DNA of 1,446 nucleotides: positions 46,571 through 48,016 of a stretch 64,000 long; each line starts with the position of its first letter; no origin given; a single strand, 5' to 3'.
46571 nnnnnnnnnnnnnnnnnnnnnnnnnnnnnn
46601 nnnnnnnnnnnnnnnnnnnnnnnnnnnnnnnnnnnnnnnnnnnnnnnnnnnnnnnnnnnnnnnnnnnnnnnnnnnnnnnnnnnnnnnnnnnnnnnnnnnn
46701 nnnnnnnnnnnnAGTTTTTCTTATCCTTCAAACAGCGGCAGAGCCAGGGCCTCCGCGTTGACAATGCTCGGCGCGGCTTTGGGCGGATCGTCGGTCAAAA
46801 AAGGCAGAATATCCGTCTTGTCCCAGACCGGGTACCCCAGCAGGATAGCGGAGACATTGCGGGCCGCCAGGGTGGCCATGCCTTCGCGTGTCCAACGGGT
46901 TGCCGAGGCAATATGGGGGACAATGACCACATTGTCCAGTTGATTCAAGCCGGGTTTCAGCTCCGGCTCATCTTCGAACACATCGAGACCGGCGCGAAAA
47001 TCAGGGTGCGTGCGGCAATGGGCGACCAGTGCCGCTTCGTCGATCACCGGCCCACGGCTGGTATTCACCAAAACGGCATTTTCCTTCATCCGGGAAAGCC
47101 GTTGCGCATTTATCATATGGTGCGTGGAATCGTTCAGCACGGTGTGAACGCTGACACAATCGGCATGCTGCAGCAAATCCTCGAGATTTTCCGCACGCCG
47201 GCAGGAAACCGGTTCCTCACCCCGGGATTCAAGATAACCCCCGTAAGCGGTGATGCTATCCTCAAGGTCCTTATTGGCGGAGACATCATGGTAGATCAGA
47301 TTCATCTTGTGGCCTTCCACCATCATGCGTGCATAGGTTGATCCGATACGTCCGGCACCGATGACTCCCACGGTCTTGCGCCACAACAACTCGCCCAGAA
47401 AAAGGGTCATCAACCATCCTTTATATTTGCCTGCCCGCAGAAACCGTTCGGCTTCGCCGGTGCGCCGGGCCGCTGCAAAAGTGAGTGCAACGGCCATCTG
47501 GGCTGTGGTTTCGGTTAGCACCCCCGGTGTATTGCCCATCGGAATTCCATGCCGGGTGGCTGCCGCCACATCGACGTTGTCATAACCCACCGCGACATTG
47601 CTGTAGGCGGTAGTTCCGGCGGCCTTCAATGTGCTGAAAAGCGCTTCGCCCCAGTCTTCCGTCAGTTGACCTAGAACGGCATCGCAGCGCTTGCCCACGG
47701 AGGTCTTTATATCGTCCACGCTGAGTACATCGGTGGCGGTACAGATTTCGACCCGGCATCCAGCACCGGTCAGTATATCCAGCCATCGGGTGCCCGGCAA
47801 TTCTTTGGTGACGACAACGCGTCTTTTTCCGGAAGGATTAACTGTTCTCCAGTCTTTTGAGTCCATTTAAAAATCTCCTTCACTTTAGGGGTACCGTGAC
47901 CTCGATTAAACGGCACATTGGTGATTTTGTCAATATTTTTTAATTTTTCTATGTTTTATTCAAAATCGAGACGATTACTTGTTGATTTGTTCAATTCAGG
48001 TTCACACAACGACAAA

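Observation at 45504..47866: Plant-type peroxisomal hydroxypyruvate reductase in an anaerobe, paired with an aminotransferase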

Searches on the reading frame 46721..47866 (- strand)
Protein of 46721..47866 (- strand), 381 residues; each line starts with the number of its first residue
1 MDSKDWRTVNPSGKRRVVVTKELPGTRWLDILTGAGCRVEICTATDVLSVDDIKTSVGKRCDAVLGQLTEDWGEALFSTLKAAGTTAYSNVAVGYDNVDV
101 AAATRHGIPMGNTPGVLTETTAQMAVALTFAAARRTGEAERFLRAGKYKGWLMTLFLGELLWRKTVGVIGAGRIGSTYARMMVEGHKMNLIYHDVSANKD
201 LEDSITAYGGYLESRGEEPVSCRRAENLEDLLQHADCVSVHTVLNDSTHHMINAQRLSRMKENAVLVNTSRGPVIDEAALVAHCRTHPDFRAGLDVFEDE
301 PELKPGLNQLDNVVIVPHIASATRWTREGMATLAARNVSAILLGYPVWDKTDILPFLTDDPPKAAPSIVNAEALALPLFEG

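Call 3: search_protein_families(library=pfam, proteins=[window:46721-47866:-])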
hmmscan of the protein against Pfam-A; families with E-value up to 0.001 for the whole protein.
window:46721-47866:- (381 aa): 2 families
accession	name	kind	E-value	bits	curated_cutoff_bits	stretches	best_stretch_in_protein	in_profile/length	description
PF02826.25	2-Hacid_dh_C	-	1.1e-43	149.2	25.1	1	126-320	1-178/178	D-isomer specific 2-hydroxyacid dehydrogenase, NAD binding domain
PF00389.36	2-Hacid_dh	-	9.8e-17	61.3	24.6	1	19-345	3-127/134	D-isomer specific 2-hydroxyacid dehydrogenase, catalytic domain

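Call 4: search_protein_families(library=ncbifam, proteins=[window:46721-47866:-])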
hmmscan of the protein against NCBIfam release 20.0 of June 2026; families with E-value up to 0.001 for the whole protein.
window:46721-47866:- (381 aa): 21 families
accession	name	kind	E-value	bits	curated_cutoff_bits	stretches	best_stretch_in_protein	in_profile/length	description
NF009714.1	PRK13243.1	equivalog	1e-68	232.1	455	1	15-341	3-312/332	glyoxylate reductase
TIGR01327.1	PGDH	equivalog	4.8e-53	180.7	454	1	92-347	70-306/525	phosphoglycerate dehydrogenase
NF011938.0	PRK15409.1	equivalog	1.1e-52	179.1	492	1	82-344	64-311/324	glyoxylate/hydroxypyruvate reductase GhrB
NF006263.0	PRK08410.1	equivalog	2.2e-33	116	389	1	91-340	70-305/311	D-2-hydroxyacid dehydrogenase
NF008759.0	PRK11790.1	equivalog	7e-32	110.6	404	1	87-337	79-312/410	phosphoglycerate dehydrogenase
NF005069.0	PRK06487.1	equivalog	9.2e-31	107.1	448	2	227-346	193-315/320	2-hydroxyacid dehydrogenase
NF000492.1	vanH_gen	exception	1.9e-28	99.4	540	1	42-303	26-258/312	D-lactate dehydrogenase VanH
NF041369.1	Dhydh_Halo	equivalog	4.7e-27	95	400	1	225-341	177-294/305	D-2-hydroxyacid dehydrogenase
NF001309.0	PRK00257.1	equivalog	5.2e-25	88.2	434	1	227-321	160-257/379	4-phosphoerythronate dehydrogenase PdxB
NF005387.0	PRK06932.1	equivalog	6.8e-25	87.7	492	1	91-323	72-291/314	2-hydroxyacid dehydrogenase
NF005027.0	PRK06436.1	equivalog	5.9e-23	81.4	261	1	90-346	55-284/303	2-hydroxyacid dehydrogenase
NF009127.0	PRK12480.1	equivalog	1.4e-22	80.2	579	1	38-300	25-264/330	D-lactate dehydrogenase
NF000128.1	vanH-Sc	exception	2.3e-22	79.6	650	1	46-300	50-275/337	D-lactate dehydrogenase VanH-Sc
NF000004.1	vanH-D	exception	6.9e-22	78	550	2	230-300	191-261/323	D-lactate dehydrogenase VanH-D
NF006374.0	PRK08605.1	subfamily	1.6e-21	76.7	356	1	39-305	26-271/332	D-lactate dehydrogenase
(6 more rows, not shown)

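Call 5: search_solved_structures(query=window:46721-47866:-, show_alignments=2)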
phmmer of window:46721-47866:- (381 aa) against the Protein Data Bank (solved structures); distinct sequences matched with E-value up to 0.001: 158 (the best 60 are shown).
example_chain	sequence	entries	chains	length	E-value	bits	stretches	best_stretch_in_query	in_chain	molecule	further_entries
2dbq_A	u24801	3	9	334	1.1e-51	179.2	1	55-343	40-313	Glyoxylate reductase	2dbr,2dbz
6bii_A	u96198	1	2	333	1.4e-50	175.5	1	59-342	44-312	Glyoxylate reductase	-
5aov_A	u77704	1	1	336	7.4e-49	169.9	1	59-343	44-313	GLYOXYLATE REDUCTASE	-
2cuk_A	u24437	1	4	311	2.7e-47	164.7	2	227-344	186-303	glycerate dehydrogenase/glyoxylate reductase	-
9m0t_A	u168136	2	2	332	5.8e-43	150.5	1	17-345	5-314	Probable 2-ketogluconate reductase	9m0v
1wwk_A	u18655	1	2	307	2.4e-39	138.6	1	89-343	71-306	phosphoglycerate dehydrogenase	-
4g2n_A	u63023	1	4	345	6.3e-36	127.3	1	84-341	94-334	D-isomer specific 2-hydroxyacid dehydrogenase, NAD-binding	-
3wnv_A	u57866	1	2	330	1.2e-34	123.2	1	91-340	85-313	glyoxylate reductase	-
1gdh_A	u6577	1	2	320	2.6e-33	118.7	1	50-342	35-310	D-GLYCERATE DEHYDROGENASE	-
2gcg_A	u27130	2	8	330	5.7e-33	117.6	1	11-347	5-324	Glyoxylate reductase/hydroxypyruvate reductase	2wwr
6pex_A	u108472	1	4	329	6e-33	117.5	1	88-347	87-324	aldo keto reductase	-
2h1s_A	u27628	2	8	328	9.2e-33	116.9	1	15-347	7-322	Glyoxylate reductase/hydroxypyruvate reductase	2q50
9jcm_A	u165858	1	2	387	2.8e-31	112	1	47-336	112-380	D-3-phosphoglycerate dehydrogenase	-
5v72_A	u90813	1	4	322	1.3e-30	109.8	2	242-340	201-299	NADPH-dependent glyoxylate/hydroxypyruvate reductase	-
5j23_A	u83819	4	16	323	1.3e-30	109.8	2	242-340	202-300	2-hydroxyacid dehydrogenase | NADPH-dependent glyoxylate/hydroxypyruvate reductase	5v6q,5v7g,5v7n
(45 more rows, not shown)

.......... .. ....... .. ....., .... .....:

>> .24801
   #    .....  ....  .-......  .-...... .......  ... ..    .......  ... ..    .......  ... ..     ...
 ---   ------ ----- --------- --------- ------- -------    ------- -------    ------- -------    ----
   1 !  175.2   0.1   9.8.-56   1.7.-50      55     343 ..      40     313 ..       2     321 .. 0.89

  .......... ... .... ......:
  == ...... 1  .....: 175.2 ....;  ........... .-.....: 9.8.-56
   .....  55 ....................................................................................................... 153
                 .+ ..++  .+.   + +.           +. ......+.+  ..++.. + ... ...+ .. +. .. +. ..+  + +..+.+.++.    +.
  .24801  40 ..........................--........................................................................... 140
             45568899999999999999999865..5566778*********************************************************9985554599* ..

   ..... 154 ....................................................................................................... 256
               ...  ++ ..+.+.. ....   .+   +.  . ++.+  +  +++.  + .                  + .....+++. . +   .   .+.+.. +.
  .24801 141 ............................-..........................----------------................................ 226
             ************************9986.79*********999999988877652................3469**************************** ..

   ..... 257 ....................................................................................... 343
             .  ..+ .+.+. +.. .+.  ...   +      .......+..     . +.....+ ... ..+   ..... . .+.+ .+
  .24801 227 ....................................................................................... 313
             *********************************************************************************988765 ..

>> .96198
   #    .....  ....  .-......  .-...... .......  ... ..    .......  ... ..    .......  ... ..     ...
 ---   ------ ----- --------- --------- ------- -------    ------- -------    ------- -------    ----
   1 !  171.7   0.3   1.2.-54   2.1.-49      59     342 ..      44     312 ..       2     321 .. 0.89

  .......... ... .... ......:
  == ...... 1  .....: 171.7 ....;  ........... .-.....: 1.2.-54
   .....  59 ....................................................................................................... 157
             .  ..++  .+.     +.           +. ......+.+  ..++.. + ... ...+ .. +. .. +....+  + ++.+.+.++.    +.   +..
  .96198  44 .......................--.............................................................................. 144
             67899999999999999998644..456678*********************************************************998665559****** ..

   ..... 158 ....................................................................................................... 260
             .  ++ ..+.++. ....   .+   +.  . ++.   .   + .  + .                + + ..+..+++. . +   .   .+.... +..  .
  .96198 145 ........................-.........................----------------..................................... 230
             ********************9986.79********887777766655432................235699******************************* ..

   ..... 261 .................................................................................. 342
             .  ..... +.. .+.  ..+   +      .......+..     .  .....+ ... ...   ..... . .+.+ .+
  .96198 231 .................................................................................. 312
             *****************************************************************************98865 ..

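Call 6: find_homologous_proteins(query=window:46721-47866:-, max_evalue=1e-30)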
Query window:46721-47866:- (381 aa): 7910 proteins with E <= 1e-30 among 8000 candidates; the best 120 are listed.
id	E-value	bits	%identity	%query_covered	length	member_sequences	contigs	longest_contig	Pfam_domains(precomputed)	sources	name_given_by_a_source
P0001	2.0e-255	864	100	100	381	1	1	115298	PF00389.37,PF02826.26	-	-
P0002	7.6e-237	803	93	100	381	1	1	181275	PF00389.37,PF02826.26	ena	-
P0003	2.1e-219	746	85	100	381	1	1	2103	PF00389.37,PF02826.26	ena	-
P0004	7.8e-217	738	84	100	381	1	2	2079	PF00389.37,PF02826.26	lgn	-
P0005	3.9e-215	732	84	99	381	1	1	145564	PF00389.37,PF02826.26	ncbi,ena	-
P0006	1.4e-213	727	82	100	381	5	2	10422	PF00389.37,PF02826.26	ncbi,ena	-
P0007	1.0e-212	724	81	100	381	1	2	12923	PF00389.37,PF02826.26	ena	-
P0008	1.6e-212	723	81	100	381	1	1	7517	PF00389.37,PF02826.26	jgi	jgi:hydroxypyruvate reductase 1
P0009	1.8e-212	723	82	99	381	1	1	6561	PF00389.37,PF02826.26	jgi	jgi:hydroxypyruvate reductase 1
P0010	1.8e-212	723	82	99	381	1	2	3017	PF00389.37,PF02826.26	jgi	jgi:hydroxypyruvate reductase 1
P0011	5.6e-212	722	81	100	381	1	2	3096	PF00389.37,PF02826.26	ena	-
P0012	1.0e-211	721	81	99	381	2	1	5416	PF00389.37,PF02826.26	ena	-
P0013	1.7e-211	720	82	99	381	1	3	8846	PF00389.37,PF02826.26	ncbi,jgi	ncbi:MAG: NAD(P)-dependent oxidoreductase [Desulfobacterales bacterium]|jgi:hydroxypyruvate reductas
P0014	2.7e-211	719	81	100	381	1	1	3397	PF00389.37,PF02826.26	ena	-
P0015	4.1e-210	715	81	100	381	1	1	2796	PF00389.37,PF02826.26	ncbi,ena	-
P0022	8.9e-209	711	81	100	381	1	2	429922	PF00389.37,PF02826.26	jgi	jgi:glycerate dehydrogenase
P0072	1.3e-203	694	78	100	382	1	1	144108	PF00389.37,PF02826.26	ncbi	-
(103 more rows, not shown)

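Call 20: search_protein_representatives(protein=window:46721-47866:-)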
Query: 381 residues. Proteins with E-value up to 0.001 (for the whole library): 45196; up to 1e-10: 18892; up to 1e-30: 910. The best 150 are listed.
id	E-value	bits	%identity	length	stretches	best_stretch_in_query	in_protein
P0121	1.9e-136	471.3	58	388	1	8-376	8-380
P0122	1.4e-131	455.3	56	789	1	4-372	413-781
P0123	2.0e-108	379.1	51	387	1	15-375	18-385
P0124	4.9e-103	361.4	76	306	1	3-211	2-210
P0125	4.0e-101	355.1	60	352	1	3-274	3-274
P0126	1.3e-100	353.4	47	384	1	2-376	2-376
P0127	1.5e-95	336.7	58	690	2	34-238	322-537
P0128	8.2e-95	334.3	48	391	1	7-371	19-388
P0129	2.8e-93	329.3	64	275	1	124-363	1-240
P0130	3.6e-89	315.7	49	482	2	70-332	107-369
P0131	1.8e-88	313.5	74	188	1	1-188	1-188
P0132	1.0e-77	278.1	40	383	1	16-369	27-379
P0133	3.5e-76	273.0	59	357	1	115-341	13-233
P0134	9.4e-76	271.6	42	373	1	8-349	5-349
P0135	1.8e-73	264.1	65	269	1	26-211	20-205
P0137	4.4e-68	246.4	56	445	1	12-205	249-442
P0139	1.1e-67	245.1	36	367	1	11-369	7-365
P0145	2.1e-61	224.4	43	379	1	11-368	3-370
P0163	1.5e-54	201.9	38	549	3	86-341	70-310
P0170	8.3e-54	199.4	61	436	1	205-356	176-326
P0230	1.1e-48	182.6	37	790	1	7-347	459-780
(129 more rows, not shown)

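Call 21: list_cluster_members(proteins=[P0121, P0122, P0123, P0126, P0128, P0130, P0132, P0134, P0139, P0145])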
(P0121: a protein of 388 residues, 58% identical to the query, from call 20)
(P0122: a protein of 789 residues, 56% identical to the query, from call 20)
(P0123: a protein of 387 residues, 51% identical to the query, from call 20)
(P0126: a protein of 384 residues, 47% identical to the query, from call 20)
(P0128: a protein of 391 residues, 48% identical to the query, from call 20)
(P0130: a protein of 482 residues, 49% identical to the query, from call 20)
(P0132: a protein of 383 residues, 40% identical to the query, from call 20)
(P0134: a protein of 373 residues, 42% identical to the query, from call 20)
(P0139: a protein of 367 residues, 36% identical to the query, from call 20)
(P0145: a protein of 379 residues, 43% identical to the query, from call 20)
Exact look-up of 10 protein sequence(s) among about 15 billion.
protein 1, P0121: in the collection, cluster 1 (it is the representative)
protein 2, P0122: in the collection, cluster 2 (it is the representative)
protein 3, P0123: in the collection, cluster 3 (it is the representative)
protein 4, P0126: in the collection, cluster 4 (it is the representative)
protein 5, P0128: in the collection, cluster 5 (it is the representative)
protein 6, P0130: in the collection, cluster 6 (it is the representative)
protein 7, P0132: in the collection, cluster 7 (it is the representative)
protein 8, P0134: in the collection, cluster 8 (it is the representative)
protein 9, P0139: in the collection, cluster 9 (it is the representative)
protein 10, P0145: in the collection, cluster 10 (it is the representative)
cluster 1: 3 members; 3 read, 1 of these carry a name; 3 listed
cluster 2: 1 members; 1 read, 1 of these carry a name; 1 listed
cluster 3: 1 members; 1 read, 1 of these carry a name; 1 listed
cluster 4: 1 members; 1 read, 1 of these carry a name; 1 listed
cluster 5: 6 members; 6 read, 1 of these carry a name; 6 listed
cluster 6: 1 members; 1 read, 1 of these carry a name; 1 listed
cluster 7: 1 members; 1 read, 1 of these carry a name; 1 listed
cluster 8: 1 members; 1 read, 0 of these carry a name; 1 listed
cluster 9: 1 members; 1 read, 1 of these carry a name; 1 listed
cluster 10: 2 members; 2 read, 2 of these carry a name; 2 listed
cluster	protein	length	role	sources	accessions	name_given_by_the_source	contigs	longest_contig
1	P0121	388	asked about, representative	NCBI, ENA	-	-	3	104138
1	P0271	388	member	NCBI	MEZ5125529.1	MAG: NAD(P)-dependent oxidoreductase [Thermoleophilia bacterium]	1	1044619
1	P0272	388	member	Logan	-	-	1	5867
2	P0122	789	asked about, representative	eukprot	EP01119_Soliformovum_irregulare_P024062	TRINITY_DN854_c0_g1_i1.p1 TRINITY_DN854_c0_g1~~TRINITY_DN854_c0_g1_i1.p1 ORF ...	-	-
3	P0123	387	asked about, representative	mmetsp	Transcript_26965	Transcript_26965/g.64023 ORF Transcript_26965/g.64023 Transcript_26965/m.64023 ...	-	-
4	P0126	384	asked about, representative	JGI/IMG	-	glycerate dehydrogenase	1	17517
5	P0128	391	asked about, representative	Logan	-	-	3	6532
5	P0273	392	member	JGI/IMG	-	hydroxypyruvate reductase 1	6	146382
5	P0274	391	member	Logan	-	-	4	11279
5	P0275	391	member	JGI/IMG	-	-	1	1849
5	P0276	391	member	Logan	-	-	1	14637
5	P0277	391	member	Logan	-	-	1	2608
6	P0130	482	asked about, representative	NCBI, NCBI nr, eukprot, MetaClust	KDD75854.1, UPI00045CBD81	D-isomer specific 2-hydroxyacid dehydrogenase [Helicosporidium sp. ATCC 50920] | KDD75854.1 D-isomer specific 2-hydroxyacid dehydrogenase [Helicosporidium sp. ATCC 50920] | status=active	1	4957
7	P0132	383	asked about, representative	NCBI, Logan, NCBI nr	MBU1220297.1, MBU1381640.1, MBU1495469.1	D-glycerate dehydrogenase [Myxococcota bacterium]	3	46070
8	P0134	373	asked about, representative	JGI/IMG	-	-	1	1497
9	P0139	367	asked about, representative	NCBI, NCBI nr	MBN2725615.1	MAG: D-glycerate dehydrogenase [Deltaproteobacteria bacterium] | D-glycerate dehydrogenase [Deltaproteobacteria bacterium]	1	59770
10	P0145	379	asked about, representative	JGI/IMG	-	lactate dehydrogenase-like 2-hydroxyacid dehydrogenase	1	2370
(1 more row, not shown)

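Call 23: find_related_loci(query=A1, collection=genome_contigs, flank=6000)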
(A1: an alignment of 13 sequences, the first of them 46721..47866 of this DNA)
Query A1 (381 aa) in genome_contigs; peptide patterns used: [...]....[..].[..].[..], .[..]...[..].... (x = any residue, [..] = any of these).
600 stretches matched a pattern (row limit reached: there are more); 586 encode a relative of the query (tblastn E <= 1e-3); the best 80 are kept; 80 distinct loci.
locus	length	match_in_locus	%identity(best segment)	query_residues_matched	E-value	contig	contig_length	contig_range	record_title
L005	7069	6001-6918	44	17-344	5e-72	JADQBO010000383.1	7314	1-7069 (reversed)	MAG: Desulfosporosinus sp. isolate Soudan_1 NODE_2574_length_7314_cov_5.768012, whole genome shotgun sequence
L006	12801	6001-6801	45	58-344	3e-69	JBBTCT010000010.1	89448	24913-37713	MAG: Planctomycetota bacterium isolate H51-bin301_1 H51_bin301_1_000000000010, whole genome shotgun sequence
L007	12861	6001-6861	46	39-344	1e-68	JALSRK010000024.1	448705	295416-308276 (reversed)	MAG: Solibacteraceae bacterium isolate 356-308_metabat1_scaf2bin.066 356-308_scaffold_1_c1, whole genome shotgun sequenc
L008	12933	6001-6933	40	16-344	9e-68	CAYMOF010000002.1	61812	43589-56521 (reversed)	MAG TPA_asm: uncultured Candidatus Saccharibacteria bacterium isolate SRP141376_co2_385 genome assembly, contig: NODE_12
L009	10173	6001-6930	41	13-344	6e-67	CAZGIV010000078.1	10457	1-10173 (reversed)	MAG TPA_asm: uncultured Thermoplasmatales archaeon isolate binchicken_co94_67 genome assembly, contig: NODE_8873_length_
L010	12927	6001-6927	42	17-344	5e-66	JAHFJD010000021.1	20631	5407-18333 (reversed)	MAG: Candidatus Doudnabacteria bacterium isolate nzgw378 NODE_1821_length_20632_cov_3.823558, whole genome shotgun seque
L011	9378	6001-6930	41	9-338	6e-66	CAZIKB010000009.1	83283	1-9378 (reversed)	MAG TPA_asm: uncultured Cytophagia bacterium isolate binchicken_co121_9 genome assembly, contig: NODE_69_length_83283_co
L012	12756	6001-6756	45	89-374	1e-64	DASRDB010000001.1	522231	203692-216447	MAG TPA_asm: Ktedonobacteraceae bacterium isolate SMAG_U9968 k141_193147, whole genome shotgun sequence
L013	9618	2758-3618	42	38-344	1e-64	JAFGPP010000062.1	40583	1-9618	MAG: Thermoplasmatota archaeon isolate Zod_Metabat.7 k87_3629509, whole genome shotgun sequence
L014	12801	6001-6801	44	62-346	5e-64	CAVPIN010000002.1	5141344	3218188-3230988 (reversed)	MAG: Terriglobia bacterium isolate MFD00008.bin.2.28 genome assembly, contig: contig_5316, whole genome shotgun sequence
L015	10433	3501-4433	39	17-344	5e-63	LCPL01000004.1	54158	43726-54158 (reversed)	MAG: Parcubacteria group bacterium GW2011_GWC2_48_17 UY29_C0004, whole genome shotgun sequence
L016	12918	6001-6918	40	16-342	4e-63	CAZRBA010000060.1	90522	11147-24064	MAG TPA_asm: uncultured Caldithrix sp. isolate binchicken_co219_178 genome assembly, contig: k141_568446, whole genome s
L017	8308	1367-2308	41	14-349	1e-62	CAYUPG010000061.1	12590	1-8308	MAG TPA_asm: uncultured Treponema sp. isolate SRP278314_co2_255 genome assembly, contig: NODE_6773_length_12590_cov_5.36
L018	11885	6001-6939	39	15-344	2e-62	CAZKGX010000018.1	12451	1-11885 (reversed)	MAG TPA_asm: uncultured Candidatus Saccharibacteria bacterium isolate SRP278252_co1_746 genome assembly, contig: NODE_89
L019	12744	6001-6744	46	80-344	8e-63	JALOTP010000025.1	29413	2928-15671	MAG: Thermoplasmatota archaeon isolate Prado236 scaffold_1371, whole genome shotgun sequence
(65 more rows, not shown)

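Call 27: find_homologous_proteins(query=A2, max_evalue=1e-30)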
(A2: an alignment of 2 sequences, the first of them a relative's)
Query A2 (2 sequences) (387 aa, profile of the alignment): 7616 proteins with E <= 1e-30 among 8000 candidates; the best 120 are listed.
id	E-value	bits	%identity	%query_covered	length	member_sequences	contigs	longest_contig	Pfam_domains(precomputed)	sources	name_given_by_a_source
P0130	2.7e-294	994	42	82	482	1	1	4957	PF00389.37,PF02826.26,PF01262.28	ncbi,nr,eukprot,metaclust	ncbi:D-isomer specific 2-hydroxyacid dehydrogenase [Helicosporidium sp. ATCC 50920]|nr:D-isomer spec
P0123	3.1e-205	701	100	100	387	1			PF00389.37,PF02826.26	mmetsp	mmetsp:Transcript_26965/g.64023 ORF Transcript_26965/g.64023 Transcript_26965/m.64023 type:complete 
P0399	1.8e-131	457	53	95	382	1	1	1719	PF00389.37,PF02826.26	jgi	-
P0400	2.8e-131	457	50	95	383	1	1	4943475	PF00389.37,PF02826.26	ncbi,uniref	ncbi:hypothetical protein WJX72_001967 [[Myrmecia] bisecta]|uniref:Glycerate dehydrogenase n=1 Tax=[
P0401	4.2e-131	456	53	95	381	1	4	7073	PF00389.37,PF02826.26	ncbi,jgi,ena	jgi:hydroxypyruvate reductase 1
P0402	9.6e-131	455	50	95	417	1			PF00389.37,PF02826.26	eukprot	eukprot:GHRR01011057.1.p1 GENE.GHRR01011057.1~~GHRR01011057.1.p1 ORF type:complete len:418 (+),score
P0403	1.8e-130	454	53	88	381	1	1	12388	PF00389.37,PF02826.26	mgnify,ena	mgnify:FL=1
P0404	8.1e-130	452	50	95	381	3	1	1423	PF00389.37,PF02826.26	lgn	-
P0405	8.1e-130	452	48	95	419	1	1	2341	PF00389.37,PF02826.26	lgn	-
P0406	1.5e-129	451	52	95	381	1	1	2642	PF00389.37,PF02826.26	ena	-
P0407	1.7e-129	451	51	95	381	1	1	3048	PF00389.37,PF02826.26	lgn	-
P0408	2.1e-129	451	52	95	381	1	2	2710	PF00389.37,PF02826.26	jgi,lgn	jgi:hydroxypyruvate reductase 1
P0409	3.9e-129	450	51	95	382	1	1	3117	PF00389.37,PF02826.26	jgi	jgi:hydroxypyruvate reductase 1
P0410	6.3e-129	449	52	95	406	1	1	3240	PF00389.37,PF02826.26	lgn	-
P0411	1.0e-128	448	49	95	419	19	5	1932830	PF00389.37,PF02826.26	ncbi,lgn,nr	ncbi:hypothetical protein Ndes2526B_g04604 [Nannochloris sp. 'desiccata']|nr:hypothetical protein KS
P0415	2.0e-128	447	48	95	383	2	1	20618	PF00389.37,PF02826.26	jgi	jgi:hydroxypyruvate reductase 1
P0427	1.2e-127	445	48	95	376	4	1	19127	PF00389.37,PF02826.26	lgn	-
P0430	1.4e-127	445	47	95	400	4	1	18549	PF00389.37,PF02826.26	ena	-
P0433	2.3e-127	444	51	95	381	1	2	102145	PF00389.37,PF02826.26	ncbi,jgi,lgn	-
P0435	3.1e-127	443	49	95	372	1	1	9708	PF00389.37,PF02826.26,PF03807.24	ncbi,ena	-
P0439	3.8e-127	443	52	96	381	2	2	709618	PF00389.37,PF02826.26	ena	-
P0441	3.9e-127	443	49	95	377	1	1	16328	PF00389.37,PF02826.26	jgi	jgi:glycerate dehydrogenase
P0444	5.1e-127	443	53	95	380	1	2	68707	PF00389.37,PF02826.26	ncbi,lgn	-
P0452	5.7e-127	443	49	95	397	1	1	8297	PF00389.37,PF02826.26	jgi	jgi:glycerate dehydrogenase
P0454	6.5e-127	442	50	95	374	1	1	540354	PF00389.37,PF02826.26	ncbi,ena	-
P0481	2.9e-126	440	49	95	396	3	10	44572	PF00389.37,PF02826.26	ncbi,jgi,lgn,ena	jgi:hydroxypyruvate reductase 1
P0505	9.4e-126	439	50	95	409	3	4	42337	PF00389.37,PF02826.26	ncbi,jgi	jgi:hydroxypyruvate reductase 1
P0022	1.1e-125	438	50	96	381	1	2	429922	PF00389.37,PF02826.26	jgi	jgi:glycerate dehydrogenase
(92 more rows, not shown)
